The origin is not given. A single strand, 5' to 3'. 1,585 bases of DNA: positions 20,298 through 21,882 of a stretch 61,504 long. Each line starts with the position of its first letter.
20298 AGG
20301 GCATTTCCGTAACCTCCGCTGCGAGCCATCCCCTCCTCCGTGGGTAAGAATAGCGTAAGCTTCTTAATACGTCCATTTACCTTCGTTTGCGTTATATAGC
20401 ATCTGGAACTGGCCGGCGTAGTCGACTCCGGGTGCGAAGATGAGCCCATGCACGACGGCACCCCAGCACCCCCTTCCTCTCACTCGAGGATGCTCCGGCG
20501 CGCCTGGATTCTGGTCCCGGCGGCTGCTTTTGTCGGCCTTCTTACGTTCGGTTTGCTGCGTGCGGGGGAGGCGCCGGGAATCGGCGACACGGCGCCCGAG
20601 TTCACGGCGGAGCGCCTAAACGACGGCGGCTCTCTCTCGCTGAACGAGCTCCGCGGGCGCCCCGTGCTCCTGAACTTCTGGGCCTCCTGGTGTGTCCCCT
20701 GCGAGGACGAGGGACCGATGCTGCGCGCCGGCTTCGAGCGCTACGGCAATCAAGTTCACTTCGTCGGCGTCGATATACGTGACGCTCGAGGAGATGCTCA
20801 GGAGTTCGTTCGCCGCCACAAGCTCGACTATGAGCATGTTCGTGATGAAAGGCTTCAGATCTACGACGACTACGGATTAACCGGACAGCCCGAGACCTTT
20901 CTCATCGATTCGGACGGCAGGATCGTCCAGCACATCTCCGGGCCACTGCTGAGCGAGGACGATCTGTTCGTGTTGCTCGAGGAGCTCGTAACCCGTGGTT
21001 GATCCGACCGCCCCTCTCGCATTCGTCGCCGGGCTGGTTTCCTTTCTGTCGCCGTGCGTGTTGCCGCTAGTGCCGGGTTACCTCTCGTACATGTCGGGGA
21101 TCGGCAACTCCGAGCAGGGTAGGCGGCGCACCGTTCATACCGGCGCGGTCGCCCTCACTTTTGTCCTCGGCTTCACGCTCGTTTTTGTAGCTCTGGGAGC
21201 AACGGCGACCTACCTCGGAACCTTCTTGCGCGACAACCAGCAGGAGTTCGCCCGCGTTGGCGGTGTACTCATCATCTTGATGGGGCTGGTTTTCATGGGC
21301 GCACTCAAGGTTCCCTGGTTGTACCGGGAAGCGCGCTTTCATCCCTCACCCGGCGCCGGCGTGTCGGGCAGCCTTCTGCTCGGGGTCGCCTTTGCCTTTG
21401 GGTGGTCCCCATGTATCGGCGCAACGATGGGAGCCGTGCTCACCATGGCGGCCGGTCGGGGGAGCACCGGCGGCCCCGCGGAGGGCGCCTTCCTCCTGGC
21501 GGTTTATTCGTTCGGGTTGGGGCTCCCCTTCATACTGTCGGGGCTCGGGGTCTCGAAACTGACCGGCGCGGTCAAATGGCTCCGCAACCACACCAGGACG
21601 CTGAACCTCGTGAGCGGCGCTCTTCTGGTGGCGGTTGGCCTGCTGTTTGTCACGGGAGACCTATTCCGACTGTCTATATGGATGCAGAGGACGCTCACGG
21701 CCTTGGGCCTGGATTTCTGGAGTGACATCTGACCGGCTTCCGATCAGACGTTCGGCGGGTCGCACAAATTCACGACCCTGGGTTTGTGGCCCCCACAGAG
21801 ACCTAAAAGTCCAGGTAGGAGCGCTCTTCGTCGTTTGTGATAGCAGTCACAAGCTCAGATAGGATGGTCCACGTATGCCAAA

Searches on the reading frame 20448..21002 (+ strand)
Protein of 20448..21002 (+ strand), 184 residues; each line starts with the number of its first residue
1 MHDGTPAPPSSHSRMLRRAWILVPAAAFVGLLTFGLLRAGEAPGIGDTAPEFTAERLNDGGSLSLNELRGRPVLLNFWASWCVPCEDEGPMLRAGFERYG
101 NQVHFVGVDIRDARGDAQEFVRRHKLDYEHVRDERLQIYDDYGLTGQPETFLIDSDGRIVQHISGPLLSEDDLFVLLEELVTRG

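Call 50: search_protein_families(library=pfam, proteins=[window:20448-21002:+], max_evalue=0.01)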
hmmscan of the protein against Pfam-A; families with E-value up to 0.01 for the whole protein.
window:20448-21002:+ (184 aa): 5 families
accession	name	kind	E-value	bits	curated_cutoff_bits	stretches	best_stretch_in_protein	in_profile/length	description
PF00578.27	AhpC-TSA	-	5e-22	78.6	26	1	45-161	1-123/124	AhpC/TSA family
PF08534.16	Redoxin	-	3.6e-17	63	26.6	1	46-167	3-136/148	Redoxin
PF13905.12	Thioredoxin_8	-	9e-12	45.6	27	1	70-159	1-94/94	Thioredoxin-like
PF00085.26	Thioredoxin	-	9.6e-08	32.4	23.5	1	71-119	19-67/103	Thioredoxin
PF13098.12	Thioredoxin_2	-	1.8e-05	25.5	27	1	69-167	4-95/104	Thioredoxin-like domain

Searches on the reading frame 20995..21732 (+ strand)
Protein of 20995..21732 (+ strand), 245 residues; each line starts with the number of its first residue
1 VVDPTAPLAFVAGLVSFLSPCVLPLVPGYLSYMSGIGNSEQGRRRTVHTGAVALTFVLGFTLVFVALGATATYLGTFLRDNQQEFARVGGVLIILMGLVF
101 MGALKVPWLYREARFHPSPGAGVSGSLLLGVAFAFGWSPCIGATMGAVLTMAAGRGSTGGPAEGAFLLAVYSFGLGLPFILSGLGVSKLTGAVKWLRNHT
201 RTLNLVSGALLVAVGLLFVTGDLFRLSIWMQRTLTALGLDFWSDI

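Call 50: search_protein_families(library=pfam, proteins=[window:20995-21732:+], max_evalue=0.01)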
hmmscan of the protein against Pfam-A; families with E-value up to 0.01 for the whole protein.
window:20995-21732:+ (245 aa): 2 families
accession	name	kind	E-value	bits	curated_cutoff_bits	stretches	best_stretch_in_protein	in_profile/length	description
PF02683.22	DsbD_TM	-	2.3e-16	60.2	27.1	1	8-205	7-205/219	Cytochrome C biogenesis protein transmembrane domain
PF04955.18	HupE_UreJ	-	0.0066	16.4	23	1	48-99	127-178/179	HupE / UreJ protein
